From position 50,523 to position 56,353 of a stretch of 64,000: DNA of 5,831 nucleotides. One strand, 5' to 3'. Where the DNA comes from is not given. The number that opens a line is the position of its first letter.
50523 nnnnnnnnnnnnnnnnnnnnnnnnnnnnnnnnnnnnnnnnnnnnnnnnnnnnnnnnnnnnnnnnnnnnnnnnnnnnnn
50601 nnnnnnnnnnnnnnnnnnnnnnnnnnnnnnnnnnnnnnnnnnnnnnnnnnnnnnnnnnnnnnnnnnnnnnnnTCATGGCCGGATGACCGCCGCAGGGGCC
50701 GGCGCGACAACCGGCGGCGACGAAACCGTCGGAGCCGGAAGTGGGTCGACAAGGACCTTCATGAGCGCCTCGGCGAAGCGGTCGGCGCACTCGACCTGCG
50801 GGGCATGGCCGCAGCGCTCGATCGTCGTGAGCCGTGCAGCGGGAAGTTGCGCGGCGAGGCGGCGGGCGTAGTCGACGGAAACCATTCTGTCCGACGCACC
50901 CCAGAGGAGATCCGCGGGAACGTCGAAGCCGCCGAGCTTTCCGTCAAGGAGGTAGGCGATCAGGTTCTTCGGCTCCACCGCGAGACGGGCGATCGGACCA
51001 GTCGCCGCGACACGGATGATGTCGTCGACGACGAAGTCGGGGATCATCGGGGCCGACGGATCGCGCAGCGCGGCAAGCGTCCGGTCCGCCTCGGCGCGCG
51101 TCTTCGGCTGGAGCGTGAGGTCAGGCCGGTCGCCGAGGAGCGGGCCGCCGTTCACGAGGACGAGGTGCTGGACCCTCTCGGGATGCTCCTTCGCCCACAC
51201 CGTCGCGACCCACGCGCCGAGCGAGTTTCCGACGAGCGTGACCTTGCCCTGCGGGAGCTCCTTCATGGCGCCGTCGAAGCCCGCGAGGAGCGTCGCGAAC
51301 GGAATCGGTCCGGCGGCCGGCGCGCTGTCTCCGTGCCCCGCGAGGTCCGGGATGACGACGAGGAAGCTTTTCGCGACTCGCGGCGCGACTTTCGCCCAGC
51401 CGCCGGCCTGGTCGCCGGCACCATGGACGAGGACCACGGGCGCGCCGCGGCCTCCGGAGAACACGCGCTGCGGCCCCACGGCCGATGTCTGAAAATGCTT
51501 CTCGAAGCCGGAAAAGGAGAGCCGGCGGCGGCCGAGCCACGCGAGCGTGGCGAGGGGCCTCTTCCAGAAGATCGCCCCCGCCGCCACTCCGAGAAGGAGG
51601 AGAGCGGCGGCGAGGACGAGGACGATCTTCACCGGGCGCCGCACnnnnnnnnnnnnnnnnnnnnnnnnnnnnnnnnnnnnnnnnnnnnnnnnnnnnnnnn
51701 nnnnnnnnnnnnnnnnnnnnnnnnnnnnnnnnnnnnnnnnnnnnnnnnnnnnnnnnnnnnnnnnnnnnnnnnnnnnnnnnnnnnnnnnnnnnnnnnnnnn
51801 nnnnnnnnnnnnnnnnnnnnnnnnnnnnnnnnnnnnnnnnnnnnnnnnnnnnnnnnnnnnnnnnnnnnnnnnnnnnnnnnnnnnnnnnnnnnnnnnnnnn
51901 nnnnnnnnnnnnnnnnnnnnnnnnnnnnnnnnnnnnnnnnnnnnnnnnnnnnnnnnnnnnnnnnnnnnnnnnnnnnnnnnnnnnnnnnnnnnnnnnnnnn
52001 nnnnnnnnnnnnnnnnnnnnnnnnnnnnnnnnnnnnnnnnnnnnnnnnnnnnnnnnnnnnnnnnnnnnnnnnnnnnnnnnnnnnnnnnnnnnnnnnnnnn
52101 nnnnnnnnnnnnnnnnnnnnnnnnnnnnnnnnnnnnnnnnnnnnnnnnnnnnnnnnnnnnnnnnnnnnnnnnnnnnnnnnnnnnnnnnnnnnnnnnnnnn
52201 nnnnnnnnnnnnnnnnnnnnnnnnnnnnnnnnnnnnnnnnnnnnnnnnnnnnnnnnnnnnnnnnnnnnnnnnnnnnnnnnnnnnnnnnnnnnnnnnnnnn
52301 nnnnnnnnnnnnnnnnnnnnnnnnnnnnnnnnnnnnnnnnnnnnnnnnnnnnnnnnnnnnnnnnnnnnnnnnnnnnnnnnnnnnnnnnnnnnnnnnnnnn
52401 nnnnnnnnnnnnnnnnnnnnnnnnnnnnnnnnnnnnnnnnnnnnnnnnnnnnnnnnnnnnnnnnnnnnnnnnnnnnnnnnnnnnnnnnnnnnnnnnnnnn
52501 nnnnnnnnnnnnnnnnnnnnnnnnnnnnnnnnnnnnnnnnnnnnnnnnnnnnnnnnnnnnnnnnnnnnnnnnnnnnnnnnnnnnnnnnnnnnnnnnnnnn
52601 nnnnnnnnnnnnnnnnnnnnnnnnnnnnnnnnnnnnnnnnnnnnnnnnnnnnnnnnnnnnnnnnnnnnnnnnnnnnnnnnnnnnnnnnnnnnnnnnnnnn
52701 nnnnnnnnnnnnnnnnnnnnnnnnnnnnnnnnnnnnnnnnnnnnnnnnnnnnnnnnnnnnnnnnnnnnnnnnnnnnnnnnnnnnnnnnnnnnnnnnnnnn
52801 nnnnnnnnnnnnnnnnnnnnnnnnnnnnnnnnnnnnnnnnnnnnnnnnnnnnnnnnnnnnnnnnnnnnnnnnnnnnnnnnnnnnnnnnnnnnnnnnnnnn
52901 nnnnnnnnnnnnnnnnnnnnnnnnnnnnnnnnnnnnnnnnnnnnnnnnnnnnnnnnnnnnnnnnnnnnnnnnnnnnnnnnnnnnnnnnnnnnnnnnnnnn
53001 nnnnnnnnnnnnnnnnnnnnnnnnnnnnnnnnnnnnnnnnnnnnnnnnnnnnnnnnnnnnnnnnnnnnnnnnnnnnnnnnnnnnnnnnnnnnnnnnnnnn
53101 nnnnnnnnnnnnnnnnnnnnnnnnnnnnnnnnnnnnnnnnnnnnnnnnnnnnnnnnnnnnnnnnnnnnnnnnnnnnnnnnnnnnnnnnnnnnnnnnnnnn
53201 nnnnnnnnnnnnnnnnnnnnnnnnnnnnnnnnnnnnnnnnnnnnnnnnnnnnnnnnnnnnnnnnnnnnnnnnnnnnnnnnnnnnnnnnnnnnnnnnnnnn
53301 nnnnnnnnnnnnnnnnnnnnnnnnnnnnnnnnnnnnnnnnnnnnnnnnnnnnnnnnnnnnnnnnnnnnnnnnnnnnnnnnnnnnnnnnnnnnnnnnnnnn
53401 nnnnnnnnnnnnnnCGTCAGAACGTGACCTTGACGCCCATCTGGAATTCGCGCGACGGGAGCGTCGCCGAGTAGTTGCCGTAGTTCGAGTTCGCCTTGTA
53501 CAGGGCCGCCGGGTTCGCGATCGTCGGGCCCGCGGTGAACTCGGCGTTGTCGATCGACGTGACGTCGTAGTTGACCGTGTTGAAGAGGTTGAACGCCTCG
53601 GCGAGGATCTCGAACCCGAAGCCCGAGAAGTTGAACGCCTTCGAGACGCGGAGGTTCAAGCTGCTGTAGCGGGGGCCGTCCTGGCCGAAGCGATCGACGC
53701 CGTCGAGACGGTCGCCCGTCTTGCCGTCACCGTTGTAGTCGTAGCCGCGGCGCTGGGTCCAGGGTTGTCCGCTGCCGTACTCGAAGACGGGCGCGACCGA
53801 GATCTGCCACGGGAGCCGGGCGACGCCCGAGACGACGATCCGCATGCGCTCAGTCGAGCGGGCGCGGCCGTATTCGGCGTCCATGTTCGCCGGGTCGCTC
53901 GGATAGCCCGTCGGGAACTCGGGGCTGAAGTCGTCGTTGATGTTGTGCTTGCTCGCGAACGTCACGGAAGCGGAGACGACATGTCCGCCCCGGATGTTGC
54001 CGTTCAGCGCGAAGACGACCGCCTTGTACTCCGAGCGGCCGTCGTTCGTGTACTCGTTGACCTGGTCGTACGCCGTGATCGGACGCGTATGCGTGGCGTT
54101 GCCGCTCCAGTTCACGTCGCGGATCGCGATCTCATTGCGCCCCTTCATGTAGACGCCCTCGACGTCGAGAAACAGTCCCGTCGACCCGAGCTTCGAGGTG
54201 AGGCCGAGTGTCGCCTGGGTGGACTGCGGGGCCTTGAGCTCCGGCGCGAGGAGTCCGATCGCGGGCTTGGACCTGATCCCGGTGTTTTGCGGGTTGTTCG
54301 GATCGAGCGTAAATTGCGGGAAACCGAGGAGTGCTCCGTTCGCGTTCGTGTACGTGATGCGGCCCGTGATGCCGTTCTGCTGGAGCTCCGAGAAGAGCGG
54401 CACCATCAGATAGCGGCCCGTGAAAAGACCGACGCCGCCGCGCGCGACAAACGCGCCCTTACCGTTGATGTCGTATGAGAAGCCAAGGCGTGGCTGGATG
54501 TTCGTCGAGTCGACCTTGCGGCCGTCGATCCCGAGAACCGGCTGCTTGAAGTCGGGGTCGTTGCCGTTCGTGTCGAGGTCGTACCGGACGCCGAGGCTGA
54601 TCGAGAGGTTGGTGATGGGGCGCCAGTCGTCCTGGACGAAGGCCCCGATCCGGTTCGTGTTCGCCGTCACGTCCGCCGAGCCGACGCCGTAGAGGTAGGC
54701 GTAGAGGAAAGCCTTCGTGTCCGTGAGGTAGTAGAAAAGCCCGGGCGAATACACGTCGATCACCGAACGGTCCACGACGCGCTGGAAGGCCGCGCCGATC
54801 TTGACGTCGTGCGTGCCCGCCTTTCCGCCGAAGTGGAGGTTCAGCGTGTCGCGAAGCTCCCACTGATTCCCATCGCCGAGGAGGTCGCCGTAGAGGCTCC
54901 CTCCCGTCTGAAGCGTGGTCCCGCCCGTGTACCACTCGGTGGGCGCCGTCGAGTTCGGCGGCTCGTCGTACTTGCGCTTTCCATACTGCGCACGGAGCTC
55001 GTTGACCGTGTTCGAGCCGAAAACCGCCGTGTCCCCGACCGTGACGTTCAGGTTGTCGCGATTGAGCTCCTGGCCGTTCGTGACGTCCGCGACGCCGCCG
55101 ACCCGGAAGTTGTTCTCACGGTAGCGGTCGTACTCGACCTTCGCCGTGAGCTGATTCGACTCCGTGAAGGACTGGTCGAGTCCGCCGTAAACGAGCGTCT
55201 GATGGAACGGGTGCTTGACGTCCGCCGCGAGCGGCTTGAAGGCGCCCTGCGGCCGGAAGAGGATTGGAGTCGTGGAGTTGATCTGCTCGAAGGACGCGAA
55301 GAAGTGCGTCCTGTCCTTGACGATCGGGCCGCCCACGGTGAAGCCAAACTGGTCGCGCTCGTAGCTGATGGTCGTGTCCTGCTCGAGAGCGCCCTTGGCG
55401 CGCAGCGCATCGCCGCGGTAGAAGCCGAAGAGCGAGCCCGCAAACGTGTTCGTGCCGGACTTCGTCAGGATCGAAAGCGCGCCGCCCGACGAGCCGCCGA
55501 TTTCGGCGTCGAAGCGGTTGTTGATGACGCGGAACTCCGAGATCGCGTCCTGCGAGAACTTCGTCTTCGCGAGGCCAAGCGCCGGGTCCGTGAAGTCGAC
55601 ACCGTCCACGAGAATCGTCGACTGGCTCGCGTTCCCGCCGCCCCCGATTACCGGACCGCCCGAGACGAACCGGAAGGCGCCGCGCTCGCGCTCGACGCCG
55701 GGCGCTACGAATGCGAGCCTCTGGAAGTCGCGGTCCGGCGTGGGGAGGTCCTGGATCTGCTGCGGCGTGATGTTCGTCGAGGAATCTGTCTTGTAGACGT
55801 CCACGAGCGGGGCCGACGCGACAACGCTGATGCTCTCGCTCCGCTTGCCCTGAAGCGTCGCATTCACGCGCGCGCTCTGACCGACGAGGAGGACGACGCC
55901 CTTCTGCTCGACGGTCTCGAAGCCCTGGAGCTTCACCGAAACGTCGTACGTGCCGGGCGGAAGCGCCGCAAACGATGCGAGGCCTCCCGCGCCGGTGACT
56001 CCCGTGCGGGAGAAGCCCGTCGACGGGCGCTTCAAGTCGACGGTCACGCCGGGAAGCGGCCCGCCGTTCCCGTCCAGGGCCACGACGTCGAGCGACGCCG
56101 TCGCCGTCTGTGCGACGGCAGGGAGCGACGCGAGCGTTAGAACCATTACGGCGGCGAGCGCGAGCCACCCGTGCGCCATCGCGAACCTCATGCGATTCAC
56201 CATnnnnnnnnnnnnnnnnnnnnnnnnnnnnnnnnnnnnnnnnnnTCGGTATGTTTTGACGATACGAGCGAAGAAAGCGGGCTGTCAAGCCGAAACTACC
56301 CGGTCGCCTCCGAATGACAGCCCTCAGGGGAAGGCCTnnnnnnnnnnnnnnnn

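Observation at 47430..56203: Seven-gene minus-strand operon with an OleABCD-like enzyme set (KAS III-like, alpha/beta-hydrolase, AMP-ligase, SDR), two more hydrolases and a TonB-dependent receptor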

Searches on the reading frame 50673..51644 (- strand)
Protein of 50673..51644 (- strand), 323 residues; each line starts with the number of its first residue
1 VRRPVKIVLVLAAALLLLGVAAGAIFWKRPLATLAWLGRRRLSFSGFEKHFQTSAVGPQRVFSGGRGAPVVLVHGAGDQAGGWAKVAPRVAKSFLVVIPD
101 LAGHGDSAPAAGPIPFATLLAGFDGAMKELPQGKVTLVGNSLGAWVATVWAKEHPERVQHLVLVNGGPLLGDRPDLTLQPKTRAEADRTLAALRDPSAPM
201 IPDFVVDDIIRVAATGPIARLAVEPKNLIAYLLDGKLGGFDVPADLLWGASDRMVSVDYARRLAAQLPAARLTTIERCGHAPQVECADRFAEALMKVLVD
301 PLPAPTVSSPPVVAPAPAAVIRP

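Call 3: search_protein_families(library=pfam, proteins=[window:50673-51641:-])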
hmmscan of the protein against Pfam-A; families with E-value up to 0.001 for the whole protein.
window:50673-51641:- (322 aa): 3 families
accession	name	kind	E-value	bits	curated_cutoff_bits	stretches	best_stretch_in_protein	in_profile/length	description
PF00561.26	Abhydrolase_1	-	1.8e-26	93.7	25.8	2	68-169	2-103/245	alpha/beta hydrolase fold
PF12697.13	Abhydrolase_6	-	7.4e-22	79.5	26.3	1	69-292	1-217/217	Alpha/beta hydrolase family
PF12146.15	Hydrolase_4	-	8.1e-16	58.5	27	1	68-283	6-236/239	Serine aminopeptidase, S33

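Call 4: search_protein_families(library=ncbifam, proteins=[window:50673-51641:-])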
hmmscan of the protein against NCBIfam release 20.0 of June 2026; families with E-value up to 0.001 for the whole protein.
window:50673-51641:- (322 aa): 25 families
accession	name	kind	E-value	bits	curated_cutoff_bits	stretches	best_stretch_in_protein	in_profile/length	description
NF011457.0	PRK14875.1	equivalog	1.4e-26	93.3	307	1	63-297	128-369/372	acetoin dehydrogenase dihydrolipoyllysine-residue acetyltransferase subunit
NF051488.1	bifunc_PcaDC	exception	3.1e-23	82.5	390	1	66-298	12-251/375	bifunctional 3-oxoadipate enol-lactonase/4-carboxymuconolactone decarboxylase PcaDC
TIGR01738.1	bioH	equivalog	5.6e-21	75.3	206.95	2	67-174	5-107/245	pimeloyl-ACP methyl ester esterase BioH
NF051487.1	bifunc_PcaCD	exception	6.2e-21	75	430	2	65-165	171-271/413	bifunctional 4-carboxymuconolactone decarboxylase/3-oxoadipate enol-lactonase PcaCD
NF045632.1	hydroxlase_HsaD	equivalog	1.5e-19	70.1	400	2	65-166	33-138/290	4,5:9,10-diseco-3-hydroxy-5,9,17-trioxoandrosta-1(10),2-diene-4-oate hydrolase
TIGR03695.1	menH_SHCHC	equivalog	3.5e-19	69.2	208.55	1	68-191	4-126/252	2-succinyl-6-hydroxy-2,4-cyclohexadiene-1-carboxylate synthase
TIGR02427.1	protocat_pcaD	equivalog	4.4e-19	68.9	255.85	1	68-296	14-249/251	3-oxoadipate enol-lactonase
TIGR03343.1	biphenyl_bphD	equivalog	6.7e-18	64.9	462.15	2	63-167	27-136/282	2-hydroxy-6-oxo-6-phenylhexa-2,4-dienoate hydrolase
NF052614.1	AB_fold_OlsI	equivalog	1.7e-17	63.9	385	2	234-301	191-259/272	ornithine lipid biosynthesis O-acyltransferase OlsI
TIGR03611.1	RutD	equivalog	6e-14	52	238.5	2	68-165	15-113/258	pyrimidine utilization protein D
TIGR03056.1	bchO_mg_che_rel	equivalog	1.2e-13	50.7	172.55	2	60-165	20-128/278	alpha/beta fold hydrolase BchO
NF050089.1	i_nPHAscl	equivalog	1.5e-13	50.5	300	2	66-167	18-119/288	intracellular short-chain-length polyhydroxyalkanoate depolymerase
NF002938.0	PRK03592.1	equivalog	1.8e-10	40.6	241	1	63-165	27-129/298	haloalkane dehalogenase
NF007674.0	PRK10349.1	equivalog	4.5e-09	36.3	449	1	68-174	15-116/256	pimeloyl-ACP methyl ester esterase BioH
NF008340.0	PRK11126.1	equivalog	7e-09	35.3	261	1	68-167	16-113/255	2-succinyl-6-hydroxy-2,4-cyclohexadiene-1-carboxylate synthase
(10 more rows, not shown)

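Call 32: search_solved_structures(query=window:50673-51644:-, max_evalue=1e-8)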
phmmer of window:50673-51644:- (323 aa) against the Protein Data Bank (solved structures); distinct sequences matched with E-value up to 1e-8: 61 (the best 60 are shown).
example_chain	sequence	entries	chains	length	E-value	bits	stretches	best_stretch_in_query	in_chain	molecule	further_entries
6i8w_A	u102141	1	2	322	2.7e-18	69.6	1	12-292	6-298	Alpha/beta fold hydrolase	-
2og1_A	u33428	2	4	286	2.5e-16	63.1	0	64-169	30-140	2-hydroxy-6-oxo-6-phenylhexa-2,4-dienoate hydrolase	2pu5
7zjt_A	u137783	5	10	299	2.5e-16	63.1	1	42-294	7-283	4,5:9,10-diseco-3-hydroxy-5,9,17-trioxoandrosta-1(10),2-diene-4-oate hydrolase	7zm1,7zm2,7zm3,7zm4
2vf2_A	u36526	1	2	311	2.7e-16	63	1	42-294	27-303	2-HYDROXY-6-OXO-6-PHENYLHEXA-2,4-DIENOATE HYDROLASE BPHD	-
5jz9_A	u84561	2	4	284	3.7e-16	62.6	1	65-294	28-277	4,5:9,10-diseco-3-hydroxy-5,9,17-trioxoandrosta-1(10),2-diene-4-oate hydrolase | 2-hydroxy-6-oxo-6-phenylhexa-2,4-dienoate hydrolase BphD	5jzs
5jzb_A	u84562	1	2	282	3.9e-16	62.5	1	65-249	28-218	4,5:9,10-diseco-3-hydroxy-5,9,17-trioxoandrosta-1(10),2-diene-4-oate hydrolase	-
2wud_A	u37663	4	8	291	6.6e-16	61.8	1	42-294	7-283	2-HYDROXY-6-OXO-6-PHENYLHEXA-2,4-DIENOATE HYDROLASE BPHD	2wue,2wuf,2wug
2rht_A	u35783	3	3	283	6.7e-16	61.7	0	64-169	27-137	2-hydroxy-6-oxo-6-phenylhexa-2,4-dienoate hydrolase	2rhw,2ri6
2puh_A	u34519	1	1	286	6.8e-16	61.7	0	64-169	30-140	2-hydroxy-6-oxo-6-phenylhexa-2,4-dienoate hydrolase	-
3v1k_A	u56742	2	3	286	3.3e-15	59.4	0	64-169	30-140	2-hydroxy-6-oxo-6-phenylhexa-2,4-dienoate hydrolase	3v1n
3v1l_A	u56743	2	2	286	8.9e-15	58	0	64-169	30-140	2-hydroxy-6-oxo-6-phenylhexa-2,4-dienoate hydrolase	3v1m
2pu7_A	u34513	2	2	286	1.8e-14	57.1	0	64-169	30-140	2-hydroxy-6-oxo-6-phenylhexa-2,4-dienoate hydrolase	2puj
9ijk_A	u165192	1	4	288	3.3e-14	56.2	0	68-168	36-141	2-hydroxy-6-oxononadienedioate/2-hydroxy-6-oxononatrienedioate hydrolase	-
1u2e_A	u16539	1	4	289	3.3e-14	56.2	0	68-168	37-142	2-hydroxy-6-ketonona-2,4-dienedioic acid hydrolase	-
1c4x_A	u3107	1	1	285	5e-14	55.6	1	47-295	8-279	PROTEIN (2-HYDROXY-6-OXO-6-PHENYLHEXA-2,4-DIENOATE HYDROLASE)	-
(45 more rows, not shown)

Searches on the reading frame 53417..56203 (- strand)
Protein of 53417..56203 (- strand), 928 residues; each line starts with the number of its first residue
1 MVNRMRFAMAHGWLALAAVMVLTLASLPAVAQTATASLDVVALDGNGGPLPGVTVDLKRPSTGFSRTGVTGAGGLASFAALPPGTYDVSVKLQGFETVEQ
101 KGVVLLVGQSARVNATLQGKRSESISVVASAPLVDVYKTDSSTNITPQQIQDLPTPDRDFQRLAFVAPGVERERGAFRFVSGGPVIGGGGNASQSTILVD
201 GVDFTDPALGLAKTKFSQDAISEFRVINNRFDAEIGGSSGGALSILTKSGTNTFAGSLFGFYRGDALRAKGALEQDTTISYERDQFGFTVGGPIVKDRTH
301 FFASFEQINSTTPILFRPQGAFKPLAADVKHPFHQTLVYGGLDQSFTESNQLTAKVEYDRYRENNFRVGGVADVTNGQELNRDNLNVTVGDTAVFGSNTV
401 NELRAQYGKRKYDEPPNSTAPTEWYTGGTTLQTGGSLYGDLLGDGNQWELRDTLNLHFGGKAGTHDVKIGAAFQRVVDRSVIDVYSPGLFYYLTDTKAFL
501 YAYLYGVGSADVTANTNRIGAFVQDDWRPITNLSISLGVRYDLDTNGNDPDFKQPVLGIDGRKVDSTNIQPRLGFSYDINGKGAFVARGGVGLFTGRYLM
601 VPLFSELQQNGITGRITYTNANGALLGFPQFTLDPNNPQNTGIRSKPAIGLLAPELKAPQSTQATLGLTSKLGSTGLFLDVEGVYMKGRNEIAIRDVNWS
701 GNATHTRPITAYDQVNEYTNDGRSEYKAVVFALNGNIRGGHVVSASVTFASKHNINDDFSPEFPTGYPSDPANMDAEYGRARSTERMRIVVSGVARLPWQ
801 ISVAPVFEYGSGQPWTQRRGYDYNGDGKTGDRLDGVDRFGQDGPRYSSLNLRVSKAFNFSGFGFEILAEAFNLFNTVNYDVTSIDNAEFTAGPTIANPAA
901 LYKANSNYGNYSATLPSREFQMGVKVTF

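Call 3: search_protein_families(library=pfam, proteins=[window:53417-56203:-])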
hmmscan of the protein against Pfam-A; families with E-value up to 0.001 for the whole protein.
window:53417-56203:- (928 aa): 4 families
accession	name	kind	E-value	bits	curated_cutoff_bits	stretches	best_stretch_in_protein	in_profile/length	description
PF25183.1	OMP_b-brl_4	-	1.2e-65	222.9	30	3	341-799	160-679/838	Outer membrane beta barrel domain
PF13620.12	CarboxypepD_reg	-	1.3e-15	57.9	32.3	1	43-118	7-82/82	Carboxypeptidase regulatory-like domain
PF00593.30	TonB_dep_Rec_b-barrel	-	3.6e-10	40.7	27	1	346-873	24-436/436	TonB dependent receptor-like, beta-barrel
PF24025.1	Ig_DR_A0283-like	-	0.0001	23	27.1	1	36-90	7-62/102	DR_A0283-like, Ig-like domain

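Call 4: search_protein_families(library=ncbifam, proteins=[window:53417-56203:-])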
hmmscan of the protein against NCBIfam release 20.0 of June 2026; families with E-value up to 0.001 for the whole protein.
window:53417-56203:- (928 aa): 0 families

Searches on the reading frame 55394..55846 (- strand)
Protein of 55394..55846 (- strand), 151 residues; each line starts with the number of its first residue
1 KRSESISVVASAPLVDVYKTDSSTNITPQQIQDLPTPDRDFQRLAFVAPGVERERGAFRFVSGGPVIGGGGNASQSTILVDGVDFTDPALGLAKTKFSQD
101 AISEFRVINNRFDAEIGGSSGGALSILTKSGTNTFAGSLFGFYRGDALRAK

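Call 55: search_protein_families(library=pfam, proteins=[window:55394-55846:-], max_evalue=10)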
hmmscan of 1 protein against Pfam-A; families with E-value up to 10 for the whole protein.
window:55394-55846:- (151 aa): 2 families
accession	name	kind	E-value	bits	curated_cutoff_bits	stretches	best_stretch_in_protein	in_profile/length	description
PF25183.1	OMP_b-brl_4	-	0.00037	19.4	30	1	128-151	2-25/838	Outer membrane beta barrel domain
PF07715.20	Plug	-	0.0012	19.8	23.9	1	21-117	7-100/107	TonB-dependent Receptor Plug Domain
